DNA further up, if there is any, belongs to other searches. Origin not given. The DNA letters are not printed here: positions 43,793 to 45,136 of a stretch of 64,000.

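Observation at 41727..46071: AT-AT-rSAM-rSAM block mirrors the radical-SAM-dehydrogenase plus aminotransferase logic of butirosin biosynthesis (BtrN/BtrS)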

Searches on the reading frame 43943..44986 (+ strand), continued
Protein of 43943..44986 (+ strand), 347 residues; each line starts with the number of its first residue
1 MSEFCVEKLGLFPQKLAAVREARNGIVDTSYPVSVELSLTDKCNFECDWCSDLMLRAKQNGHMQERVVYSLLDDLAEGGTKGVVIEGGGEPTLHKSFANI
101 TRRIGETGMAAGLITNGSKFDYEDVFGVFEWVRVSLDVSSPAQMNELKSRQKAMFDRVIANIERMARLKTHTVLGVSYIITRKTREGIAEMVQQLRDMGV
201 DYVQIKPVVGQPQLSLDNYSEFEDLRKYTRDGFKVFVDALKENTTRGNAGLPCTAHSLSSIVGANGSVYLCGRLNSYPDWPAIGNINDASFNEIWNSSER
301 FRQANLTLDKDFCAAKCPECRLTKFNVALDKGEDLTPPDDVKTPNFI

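Call 13: find_encoding_contigs(protein=P0084, flank=10000, max_places=2)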
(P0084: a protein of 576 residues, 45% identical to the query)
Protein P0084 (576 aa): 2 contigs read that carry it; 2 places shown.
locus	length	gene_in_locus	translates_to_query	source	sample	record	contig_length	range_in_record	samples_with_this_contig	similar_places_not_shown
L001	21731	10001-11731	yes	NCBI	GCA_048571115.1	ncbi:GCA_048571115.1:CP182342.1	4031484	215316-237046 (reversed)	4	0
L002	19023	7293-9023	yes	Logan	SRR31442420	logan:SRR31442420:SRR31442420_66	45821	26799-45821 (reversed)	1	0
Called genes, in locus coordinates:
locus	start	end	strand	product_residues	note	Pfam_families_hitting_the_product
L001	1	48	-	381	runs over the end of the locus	PF03460:NIR_SIR_ferr, PF01077:NIR_SIR, PF12838:Fer4_7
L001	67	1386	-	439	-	PF01077:NIR_SIR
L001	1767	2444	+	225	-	PF03692:CxxCxxCC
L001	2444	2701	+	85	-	-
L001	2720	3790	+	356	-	PF01757:Acyl_transf_3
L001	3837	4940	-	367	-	PF13439:Glyco_transf_4, PF13579:Glyco_trans_4_4, PF13524:Glyco_trans_1_2 (faint), PF20706:GT4-conflict, PF00534:Glycos_transf_1, PF13692:Glyco_trans_1_4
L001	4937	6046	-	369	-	PF13439:Glyco_transf_4, PF13579:Glyco_trans_4_4, PF20706:GT4-conflict, PF00534:Glycos_transf_1, PF13692:Glyco_trans_1_4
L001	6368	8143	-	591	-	PF02463:SMC_N (faint), PF00005:ABC_tran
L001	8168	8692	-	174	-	-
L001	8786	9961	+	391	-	PF13692:Glyco_trans_1_4, PF00534:Glycos_transf_1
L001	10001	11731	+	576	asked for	PF02348:CTP_transf_3 (weak), PF04055:Radical_SAM, PF13186:SPASM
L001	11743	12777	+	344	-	PF01041:DegT_DnrJ_EryC1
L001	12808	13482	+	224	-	PF02585:PIG-L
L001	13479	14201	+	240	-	PF02348:CTP_transf_3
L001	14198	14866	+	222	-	PF08889:WbqC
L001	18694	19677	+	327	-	PF04055:Radical_SAM, PF13186:SPASM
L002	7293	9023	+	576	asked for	PF02348:CTP_transf_3 (weak), PF04055:Radical_SAM, PF13186:SPASM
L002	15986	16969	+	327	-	PF04055:Radical_SAM, PF13186:SPASM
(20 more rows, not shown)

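Call 14: find_encoding_contigs(protein=P0005, flank=10000, max_places=2)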
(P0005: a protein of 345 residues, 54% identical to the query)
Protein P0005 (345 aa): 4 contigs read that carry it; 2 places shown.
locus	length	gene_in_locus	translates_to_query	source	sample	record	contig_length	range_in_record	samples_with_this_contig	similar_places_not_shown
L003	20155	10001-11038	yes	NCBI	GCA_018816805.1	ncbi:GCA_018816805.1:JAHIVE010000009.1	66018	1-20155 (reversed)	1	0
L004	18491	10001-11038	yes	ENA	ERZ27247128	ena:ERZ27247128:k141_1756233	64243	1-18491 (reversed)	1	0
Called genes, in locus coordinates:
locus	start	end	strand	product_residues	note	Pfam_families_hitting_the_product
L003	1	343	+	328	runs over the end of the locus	PF00551:Formyl_trans_N, PF02911:Formyl_trans_C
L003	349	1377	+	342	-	PF01073:3Beta_HSD, PF01370:Epimerase, PF04321:RmlD_sub_bind, PF05368:NmrA, PF16363:GDP_Man_Dehyd, PF13460:NAD_binding_10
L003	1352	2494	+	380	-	PF01041:DegT_DnrJ_EryC1, PF00155:Aminotran_1_2, PF00266:Aminotran_5 (weak), PF01212:Beta_elim_lyase (faint)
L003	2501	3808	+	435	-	-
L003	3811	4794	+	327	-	PF00535:Glycos_transf_2, PF10111:Glyco_tranf_2_2 (weak)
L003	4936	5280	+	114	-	-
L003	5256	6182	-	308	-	PF00106:adh_short (faint), PF01073:3Beta_HSD, PF01370:Epimerase, PF02719:Polysacc_synt_2, PF04321:RmlD_sub_bind (weak), PF16363:GDP_Man_Dehyd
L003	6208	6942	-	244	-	PF02585:PIG-L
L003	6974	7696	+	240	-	PF01728:FtsJ (weak), PF13489:Methyltransf_23, PF13847:Methyltransf_31, PF08241:Methyltransf_11, PF08242:Methyltransf_12, PF13649:Methyltransf_25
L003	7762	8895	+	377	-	PF01041:DegT_DnrJ_EryC1, PF01212:Beta_elim_lyase (weak)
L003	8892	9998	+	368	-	PF00155:Aminotran_1_2, PF01041:DegT_DnrJ_EryC1, PF01212:Beta_elim_lyase (weak)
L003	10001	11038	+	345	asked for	PF04055:Radical_SAM, PF13186:SPASM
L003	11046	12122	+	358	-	PF04055:Radical_SAM, PF13186:SPASM (faint)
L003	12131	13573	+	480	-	PF02310:B12-binding, PF04055:Radical_SAM (faint)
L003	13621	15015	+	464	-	PF00224:PK, PF02887:PK_C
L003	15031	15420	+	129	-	-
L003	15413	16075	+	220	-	PF01066:CDP-OH_P_transf (weak)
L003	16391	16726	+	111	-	-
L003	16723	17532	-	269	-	PF02899:Phage_int_SAM_1 (weak), PF13495:Phage_int_SAM_4, PF00589:Phage_integrase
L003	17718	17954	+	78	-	-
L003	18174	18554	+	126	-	PF12680:SnoaL_2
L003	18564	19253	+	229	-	PF01177:Asp_Glu_race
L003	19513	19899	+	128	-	-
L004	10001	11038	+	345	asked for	PF04055:Radical_SAM, PF13186:SPASM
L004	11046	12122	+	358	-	PF04055:Radical_SAM, PF13186:SPASM (faint)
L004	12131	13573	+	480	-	PF02310:B12-binding, PF04055:Radical_SAM (faint)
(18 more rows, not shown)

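Call 24: find_encoding_contigs(protein=P0001, flank=1000, max_places=2)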
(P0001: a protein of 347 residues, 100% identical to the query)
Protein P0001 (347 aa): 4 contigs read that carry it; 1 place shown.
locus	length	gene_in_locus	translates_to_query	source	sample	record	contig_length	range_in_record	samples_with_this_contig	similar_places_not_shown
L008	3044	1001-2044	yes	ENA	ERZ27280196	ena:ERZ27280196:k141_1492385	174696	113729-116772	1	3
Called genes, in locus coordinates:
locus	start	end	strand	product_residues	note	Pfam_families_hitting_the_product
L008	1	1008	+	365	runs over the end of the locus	PF01041:DegT_DnrJ_EryC1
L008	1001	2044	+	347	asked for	PF04055:Radical_SAM, PF13186:SPASM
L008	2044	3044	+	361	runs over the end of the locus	PF04055:Radical_SAM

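Call 29: find_related_loci(query=A1, collection=genome_contigs, flank=10000)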
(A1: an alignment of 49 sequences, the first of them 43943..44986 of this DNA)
Query A1 (347 aa) in genome_contigs; peptide patterns used: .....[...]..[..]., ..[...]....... (x = any residue, [..] = any of these).
90 stretches matched a pattern; 78 encode a relative of the query (tblastn E <= 1e-3); 77 distinct loci.
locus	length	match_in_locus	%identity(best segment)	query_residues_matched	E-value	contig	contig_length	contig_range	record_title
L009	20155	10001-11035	54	1-347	1e-126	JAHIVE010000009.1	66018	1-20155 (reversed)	MAG: Patescibacteria group bacterium isolate MM_PC_MetaG.mb.59 MM_PC_MetaG.mb.59_k141_519318, whole genome shotgun seque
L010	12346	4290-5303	46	3-347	6e-107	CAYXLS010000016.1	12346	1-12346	MAG TPA_asm: uncultured Gammaproteobacteria bacterium isolate SRP192927_co7_326 genome assembly, contig: NODE_10235_leng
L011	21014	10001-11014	46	3-347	8e-107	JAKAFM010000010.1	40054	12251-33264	MAG: bacterium isolate WY1.bin95 NODE_1440_length_40054_cov_1.805645, whole genome shotgun sequence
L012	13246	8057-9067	45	3-347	6e-100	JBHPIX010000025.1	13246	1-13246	Patescibacteria group bacterium isolate SAG AM-312-K06 AM-312-K06_NODE_25, whole genome shotgun sequence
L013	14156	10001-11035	45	3-347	1e-97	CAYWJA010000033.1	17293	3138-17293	MAG TPA_asm: uncultured Candidatus Peribacteria bacterium isolate SRP077602_co2_400 genome assembly, contig: NODE_4927_l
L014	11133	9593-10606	44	3-347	9e-97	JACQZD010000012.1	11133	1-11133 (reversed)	MAG: Nitrospirae bacterium isolate NC_groundwater_1558_Pr4_S-0.65um_44_7 SR1-18-Sp65_coassembly_scaffold_143378, whole g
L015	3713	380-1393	45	2-347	4e-96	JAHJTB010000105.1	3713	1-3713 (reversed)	MAG: Proteobacteria bacterium isolate OS_PC_MetaG.mb.36 OS_PC_MetaG.mb.36_k141_138066, whole genome shotgun sequence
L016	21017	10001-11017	45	3-347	7e-95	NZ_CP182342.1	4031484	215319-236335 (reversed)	MAG: Pseudodesulfovibrio sp. isolate Pygsuia-isolate-1 chromosome, complete genome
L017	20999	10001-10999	45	3-347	4e-94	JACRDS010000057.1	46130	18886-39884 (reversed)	MAG: Elusimicrobia bacterium isolate NC_groundwater_1678_Pr3_B-0.1um_69_20 SR-2_scaffold_141_994168, whole genome shotgu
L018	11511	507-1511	44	1-347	3e-94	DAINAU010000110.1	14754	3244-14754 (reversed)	MAG TPA_asm: bacterium isolate CTOTU18567 NODE_4095_length_14754_cov_8.097490, whole genome shotgun sequence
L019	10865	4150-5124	44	1-331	6e-94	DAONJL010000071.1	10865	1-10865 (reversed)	MAG TPA_asm: bacterium isolate AMR_MDS_3740 NODE_4911_length_10865_cov_8.562812, whole genome shotgun sequence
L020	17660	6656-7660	43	1-347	1e-93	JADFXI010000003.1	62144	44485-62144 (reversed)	MAG: Nitrospirae bacterium isolate nDJH13bin21 nDJH13_bin21_NODE_3_length_62144_cov_3.828402, whole genome shotgun seque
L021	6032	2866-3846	44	1-331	6e-93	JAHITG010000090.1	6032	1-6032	MAG: Spirochaetes bacterium isolate MM_PC_MetaG.mb.203 MM_PC_MetaG.mb.203_k141_372526, whole genome shotgun sequence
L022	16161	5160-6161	46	1-347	8e-93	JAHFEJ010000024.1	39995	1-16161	MAG: Nitrospinales bacterium isolate nzgw266 NODE_260_length_39996_cov_3.712577, whole genome shotgun sequence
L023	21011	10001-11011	43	3-347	9e-93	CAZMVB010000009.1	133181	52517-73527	MAG TPA_asm: uncultured Desulfarculales bacterium isolate binchicken_co178_57 genome assembly, contig: NODE_245_length_1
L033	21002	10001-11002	42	1-347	8e-88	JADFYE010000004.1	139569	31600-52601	MAG: Candidatus Omnitrophota bacterium isolate nDJH6bin14 nDJH6_bin14_NODE_4_length_139569_cov_6.500509, whole genome sh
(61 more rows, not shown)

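Call 38: predict_structure(alignment_id=A1)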
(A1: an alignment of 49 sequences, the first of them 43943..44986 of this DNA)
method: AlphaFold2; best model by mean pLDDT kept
length: 347 residues; sequences in the alignment: 49
mean_pLDDT: 95.2   pTM: 0.93
mean pLDDT of the five models: 95.2, 94.5, 93.5, 92.2, 92.1
residues with pLDDT >= 90: 314; 70-90: 31; 50-70: 2; < 50: 0
segments of 3 or more residues with pLDDT < 50: none
pLDDT, mean of each block of 10 residues (from residue 1): 94 97 95 97 90 82 96 98 89 97 98 97 98 96 93 96 98 97 95 98 95 93 97 97 94 96 96 88 98 98 97 95 96 95 96
secondary structure, 60 per line:
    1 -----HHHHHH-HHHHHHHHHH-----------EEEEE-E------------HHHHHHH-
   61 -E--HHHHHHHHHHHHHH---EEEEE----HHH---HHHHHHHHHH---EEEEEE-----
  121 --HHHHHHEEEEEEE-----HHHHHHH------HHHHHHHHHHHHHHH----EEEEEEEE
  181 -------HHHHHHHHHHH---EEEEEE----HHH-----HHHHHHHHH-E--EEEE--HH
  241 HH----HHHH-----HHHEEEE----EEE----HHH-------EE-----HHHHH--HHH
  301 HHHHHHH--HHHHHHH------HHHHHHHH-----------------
elements in order: H6-11 H13-22 E34-38 H53-59 H65-78 E82-86 H97-106 E110-115 H123-128 E129-135 H141-147 H154-168 E173-180 H188-198 E202-207 H220-228 E233-236 H239-242 H247-250 E259-262 E267-269 H291-295 H298-307 H310-316 H323-330

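Call 43: fold_search(model_id=the predicted structure, library=pdb)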
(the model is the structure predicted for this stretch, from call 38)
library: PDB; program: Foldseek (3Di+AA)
matches with E <= 10: 1769; with E <= 0.001: 199
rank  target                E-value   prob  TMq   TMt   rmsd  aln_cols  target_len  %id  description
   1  8hzv_D                7.9e-15  1.00  0.61  0.47   7.1       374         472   19  The crystal structure of a Radical SAM Enzyme DesII (released 2024-07-10)
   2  8hzy_A                1.1e-14  1.00  0.64  0.50   6.2       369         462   17  The crystal structure of a Radical SAM Enzyme DesII (released 2024-07-10)
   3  8hzv_B                1.9e-14  1.00  0.61  0.46   6.2       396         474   18  The crystal structure of a Radical SAM Enzyme DesII (released 2024-07-10)
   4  8hzy_B                3.9e-14  1.00  0.62  0.49   6.5       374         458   18  The crystal structure of a Radical SAM Enzyme DesII (released 2024-07-10)
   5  6efn                  5.5e-14  1.00  0.60  0.55   4.2       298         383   19  Structure of a RiPP maturase, SkfB (released 2018-10-24)
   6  8hzv_C                1.1e-13  1.00  0.67  0.51   5.4       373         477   19  The crystal structure of a Radical SAM Enzyme DesII (released 2024-07-10)
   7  7vob                  4.0e-13  1.00  0.67  0.70   4.5       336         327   18  The crystal structure of a Radical SAM Enzyme BlsE involved in the Biosynthesis of Blasticidin S (released 2022-05-04)
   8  8hzv_A                6.4e-13  1.00  0.66  0.50   5.9       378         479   18  The crystal structure of a Radical SAM Enzyme DesII (released 2024-07-10)
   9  5v1q_A                1.3e-12  1.00  0.63  0.52   8.8       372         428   16  Crystal structure of Streptococcus suis SuiB (released 2017-08-30)
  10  5v1t_A                2.2e-12  1.00  0.64  0.52   8.6       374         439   16  Crystal structure of Streptococcus suis SuiB bound to precursor peptide SuiA (released 2017-08-30)
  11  5v1s_B                3.1e-12  1.00  0.64  0.53   8.6       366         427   15  Crystal structure of Streptococcus suis SuiB bound to S-adenosylmethionine (released 2017-08-30)
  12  5v1q_B                5.3e-12  1.00  0.62  0.51   5.5       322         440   17  Crystal structure of Streptococcus suis SuiB (released 2017-08-30)
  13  5v1s_A                6.2e-12  1.00  0.58  0.48   5.6       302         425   16  Crystal structure of Streptococcus suis SuiB bound to S-adenosylmethionine (released 2017-08-30)
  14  6c8v                  1.5e-11  1.00  0.57  0.63   4.5       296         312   18  X-ray structure of PqqE from Methylobacterium extorquens (released 2018-02-14)
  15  4k39_A                1.6e-11  1.00  0.57  0.55   6.1       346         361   17  Native anSMEcpe with bound AdoMet and Cp18Cys peptide (released 2013-05-08)
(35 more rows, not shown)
